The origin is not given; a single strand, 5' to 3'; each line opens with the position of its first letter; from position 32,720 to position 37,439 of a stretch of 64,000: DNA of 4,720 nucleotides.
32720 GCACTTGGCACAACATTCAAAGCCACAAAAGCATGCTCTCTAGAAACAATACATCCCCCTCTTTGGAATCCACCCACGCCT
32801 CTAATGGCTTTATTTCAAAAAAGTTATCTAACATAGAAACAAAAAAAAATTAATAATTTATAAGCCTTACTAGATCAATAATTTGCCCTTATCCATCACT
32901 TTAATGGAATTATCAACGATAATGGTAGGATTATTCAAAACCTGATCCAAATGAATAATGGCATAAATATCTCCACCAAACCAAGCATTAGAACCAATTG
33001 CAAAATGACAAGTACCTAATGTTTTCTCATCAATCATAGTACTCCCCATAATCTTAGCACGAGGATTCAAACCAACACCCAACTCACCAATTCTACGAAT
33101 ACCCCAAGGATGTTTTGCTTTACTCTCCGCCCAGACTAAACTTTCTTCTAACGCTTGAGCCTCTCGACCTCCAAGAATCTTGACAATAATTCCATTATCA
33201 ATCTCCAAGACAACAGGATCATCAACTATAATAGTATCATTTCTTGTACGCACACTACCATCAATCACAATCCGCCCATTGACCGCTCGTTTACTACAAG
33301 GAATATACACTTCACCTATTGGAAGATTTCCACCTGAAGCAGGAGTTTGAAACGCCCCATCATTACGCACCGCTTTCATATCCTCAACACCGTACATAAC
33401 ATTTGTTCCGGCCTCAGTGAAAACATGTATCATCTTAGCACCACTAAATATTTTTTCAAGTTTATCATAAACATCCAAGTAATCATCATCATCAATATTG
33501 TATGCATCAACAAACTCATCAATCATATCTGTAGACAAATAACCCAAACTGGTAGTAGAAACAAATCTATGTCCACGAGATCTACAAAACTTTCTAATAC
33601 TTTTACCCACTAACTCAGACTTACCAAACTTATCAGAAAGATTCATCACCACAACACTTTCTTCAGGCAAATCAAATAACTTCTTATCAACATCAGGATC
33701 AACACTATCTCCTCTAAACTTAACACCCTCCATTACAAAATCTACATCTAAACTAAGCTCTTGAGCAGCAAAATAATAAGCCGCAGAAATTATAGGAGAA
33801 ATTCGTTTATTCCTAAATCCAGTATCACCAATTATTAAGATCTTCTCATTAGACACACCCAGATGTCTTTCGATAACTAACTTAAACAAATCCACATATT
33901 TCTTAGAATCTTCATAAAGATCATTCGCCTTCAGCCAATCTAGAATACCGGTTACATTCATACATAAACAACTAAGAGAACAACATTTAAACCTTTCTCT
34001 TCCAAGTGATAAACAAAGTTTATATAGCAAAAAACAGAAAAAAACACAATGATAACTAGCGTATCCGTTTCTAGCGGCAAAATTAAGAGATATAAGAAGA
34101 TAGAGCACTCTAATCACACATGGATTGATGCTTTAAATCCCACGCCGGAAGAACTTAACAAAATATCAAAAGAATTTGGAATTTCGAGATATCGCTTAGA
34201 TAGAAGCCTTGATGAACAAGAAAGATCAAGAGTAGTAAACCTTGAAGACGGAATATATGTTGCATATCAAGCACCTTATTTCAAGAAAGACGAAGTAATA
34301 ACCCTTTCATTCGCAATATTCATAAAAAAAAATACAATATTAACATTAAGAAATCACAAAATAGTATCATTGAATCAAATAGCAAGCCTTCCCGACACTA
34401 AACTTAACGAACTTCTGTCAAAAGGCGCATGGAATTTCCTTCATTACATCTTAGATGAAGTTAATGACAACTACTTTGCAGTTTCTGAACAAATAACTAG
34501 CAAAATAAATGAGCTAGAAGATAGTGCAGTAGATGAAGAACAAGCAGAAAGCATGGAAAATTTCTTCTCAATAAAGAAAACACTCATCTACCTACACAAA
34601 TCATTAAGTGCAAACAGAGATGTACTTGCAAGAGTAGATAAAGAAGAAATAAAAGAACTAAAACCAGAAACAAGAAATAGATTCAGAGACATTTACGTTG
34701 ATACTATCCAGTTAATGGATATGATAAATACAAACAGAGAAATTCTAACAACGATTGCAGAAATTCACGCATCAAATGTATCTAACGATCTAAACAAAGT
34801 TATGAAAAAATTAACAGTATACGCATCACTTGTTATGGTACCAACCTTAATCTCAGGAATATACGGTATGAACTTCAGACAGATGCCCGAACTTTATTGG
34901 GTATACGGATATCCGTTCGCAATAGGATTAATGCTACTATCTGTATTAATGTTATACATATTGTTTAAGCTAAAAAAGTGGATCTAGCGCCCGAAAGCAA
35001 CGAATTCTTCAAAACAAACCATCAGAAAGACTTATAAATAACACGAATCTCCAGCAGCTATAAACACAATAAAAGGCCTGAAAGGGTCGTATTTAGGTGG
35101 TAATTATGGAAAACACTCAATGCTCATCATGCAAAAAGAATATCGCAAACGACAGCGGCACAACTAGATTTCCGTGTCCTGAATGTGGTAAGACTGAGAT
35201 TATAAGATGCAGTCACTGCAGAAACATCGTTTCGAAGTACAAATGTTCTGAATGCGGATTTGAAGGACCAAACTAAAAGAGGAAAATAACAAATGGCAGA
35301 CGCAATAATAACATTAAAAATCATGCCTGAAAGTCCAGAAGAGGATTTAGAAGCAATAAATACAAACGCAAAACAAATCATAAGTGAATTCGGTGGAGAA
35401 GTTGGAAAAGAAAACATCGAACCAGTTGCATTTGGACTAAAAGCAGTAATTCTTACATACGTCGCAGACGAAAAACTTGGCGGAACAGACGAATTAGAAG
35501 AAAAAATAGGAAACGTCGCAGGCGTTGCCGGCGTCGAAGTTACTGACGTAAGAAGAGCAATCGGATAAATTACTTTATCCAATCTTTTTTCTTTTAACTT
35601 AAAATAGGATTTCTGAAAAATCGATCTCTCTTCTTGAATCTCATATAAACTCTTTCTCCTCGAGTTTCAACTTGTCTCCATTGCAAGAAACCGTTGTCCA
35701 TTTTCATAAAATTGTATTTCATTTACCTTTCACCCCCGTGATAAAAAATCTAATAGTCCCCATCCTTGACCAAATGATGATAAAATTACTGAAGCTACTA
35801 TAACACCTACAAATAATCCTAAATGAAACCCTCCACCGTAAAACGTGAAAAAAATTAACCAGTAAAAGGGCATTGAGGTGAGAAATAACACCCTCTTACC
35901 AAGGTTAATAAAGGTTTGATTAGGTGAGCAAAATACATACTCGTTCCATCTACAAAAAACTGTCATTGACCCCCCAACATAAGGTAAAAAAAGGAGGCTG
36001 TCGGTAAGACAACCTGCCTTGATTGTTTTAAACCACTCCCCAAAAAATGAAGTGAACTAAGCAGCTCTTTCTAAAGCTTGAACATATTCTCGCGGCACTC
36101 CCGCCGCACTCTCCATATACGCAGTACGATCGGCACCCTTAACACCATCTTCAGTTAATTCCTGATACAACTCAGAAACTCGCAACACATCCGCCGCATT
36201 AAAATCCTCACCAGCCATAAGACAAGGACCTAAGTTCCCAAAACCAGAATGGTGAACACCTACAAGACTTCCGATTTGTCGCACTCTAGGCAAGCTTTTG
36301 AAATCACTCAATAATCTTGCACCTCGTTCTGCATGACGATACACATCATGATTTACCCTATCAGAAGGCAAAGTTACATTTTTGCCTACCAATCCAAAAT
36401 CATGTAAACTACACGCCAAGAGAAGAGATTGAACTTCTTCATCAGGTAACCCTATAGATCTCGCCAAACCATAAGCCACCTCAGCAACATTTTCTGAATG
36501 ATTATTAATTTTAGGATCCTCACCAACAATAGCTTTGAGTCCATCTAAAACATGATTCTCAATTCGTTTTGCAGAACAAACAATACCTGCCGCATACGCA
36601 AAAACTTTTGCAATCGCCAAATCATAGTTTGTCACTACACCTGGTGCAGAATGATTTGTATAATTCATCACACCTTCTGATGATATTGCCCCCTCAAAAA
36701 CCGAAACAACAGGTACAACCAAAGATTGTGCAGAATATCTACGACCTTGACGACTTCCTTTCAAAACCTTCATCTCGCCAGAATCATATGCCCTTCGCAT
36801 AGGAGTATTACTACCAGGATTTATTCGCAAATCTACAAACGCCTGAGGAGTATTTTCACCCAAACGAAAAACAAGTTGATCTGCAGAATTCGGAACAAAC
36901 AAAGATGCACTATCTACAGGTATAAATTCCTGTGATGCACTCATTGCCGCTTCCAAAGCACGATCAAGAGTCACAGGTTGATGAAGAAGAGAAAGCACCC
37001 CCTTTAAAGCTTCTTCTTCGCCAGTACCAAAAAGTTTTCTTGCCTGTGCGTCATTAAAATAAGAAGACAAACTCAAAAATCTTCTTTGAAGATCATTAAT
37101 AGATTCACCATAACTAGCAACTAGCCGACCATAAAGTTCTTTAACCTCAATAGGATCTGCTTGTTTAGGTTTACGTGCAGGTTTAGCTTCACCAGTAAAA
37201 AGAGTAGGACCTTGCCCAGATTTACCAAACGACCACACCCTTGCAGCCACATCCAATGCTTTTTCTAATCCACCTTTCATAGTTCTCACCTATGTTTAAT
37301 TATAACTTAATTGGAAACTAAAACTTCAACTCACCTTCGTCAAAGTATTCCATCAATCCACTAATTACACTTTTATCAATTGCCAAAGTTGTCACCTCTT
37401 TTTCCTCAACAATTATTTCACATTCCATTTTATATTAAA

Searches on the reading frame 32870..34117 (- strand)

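Call 8: search_protein_families(library=ncbifam, proteins=[window:32870-34117:-], max_evalue=0.00001)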
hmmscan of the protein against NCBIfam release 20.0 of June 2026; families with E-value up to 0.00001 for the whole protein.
window:32870-34117:- (415 aa): 0 families

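Call 46: search_protein_families(library=pfam, proteins=[window:32870-34117:-], max_evalue=0.001)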
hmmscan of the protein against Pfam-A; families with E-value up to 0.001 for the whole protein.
window:32870-34117:- (415 aa): 1 family
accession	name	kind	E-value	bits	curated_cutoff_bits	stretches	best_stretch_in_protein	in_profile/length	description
PF02073.20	Peptidase_M29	-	3.3e-07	29.9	27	1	235-376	212-348/406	Thermophilic metalloprotease (M29)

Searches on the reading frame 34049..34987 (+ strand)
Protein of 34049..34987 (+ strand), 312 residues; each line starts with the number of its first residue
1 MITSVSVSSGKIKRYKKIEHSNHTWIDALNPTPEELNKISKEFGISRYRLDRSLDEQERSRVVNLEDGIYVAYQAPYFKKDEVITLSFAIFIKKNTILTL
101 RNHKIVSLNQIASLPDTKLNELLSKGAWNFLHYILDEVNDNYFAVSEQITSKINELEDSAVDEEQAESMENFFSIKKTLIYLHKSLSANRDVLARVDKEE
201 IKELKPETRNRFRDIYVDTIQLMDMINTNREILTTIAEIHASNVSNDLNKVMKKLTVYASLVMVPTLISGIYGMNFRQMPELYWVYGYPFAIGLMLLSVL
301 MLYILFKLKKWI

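Call 46: search_protein_families(library=pfam, proteins=[window:34049-34987:+], max_evalue=0.001)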
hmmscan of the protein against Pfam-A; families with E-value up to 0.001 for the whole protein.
window:34049-34987:+ (312 aa): 1 family
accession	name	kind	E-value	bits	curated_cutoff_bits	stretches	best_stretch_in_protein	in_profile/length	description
PF01544.23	CorA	-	1.9e-67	228.1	27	1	22-307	3-291/292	CorA-like Mg2+ transporter protein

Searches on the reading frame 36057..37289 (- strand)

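Call 8: search_protein_families(library=ncbifam, proteins=[window:36057-37289:-], max_evalue=0.00001)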
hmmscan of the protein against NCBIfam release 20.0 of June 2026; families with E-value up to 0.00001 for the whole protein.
window:36057-37289:- (410 aa): 1 family
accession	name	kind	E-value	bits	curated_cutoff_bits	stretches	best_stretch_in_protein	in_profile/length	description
NF053512.1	nitric_RR_NosR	exception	1.9e-06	27.2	400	1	258-382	189-319/422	response regulator c-di-GMP phosphodiesterase, NosR family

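Call 46: search_protein_families(library=pfam, proteins=[window:36057-37289:-], max_evalue=0.001)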
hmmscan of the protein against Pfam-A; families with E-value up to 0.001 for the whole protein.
window:36057-37289:- (410 aa): 1 family
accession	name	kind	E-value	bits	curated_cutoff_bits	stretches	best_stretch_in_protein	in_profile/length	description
PF01966.28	HD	-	6.6e-08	33.3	22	1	263-350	3-89/116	HD domain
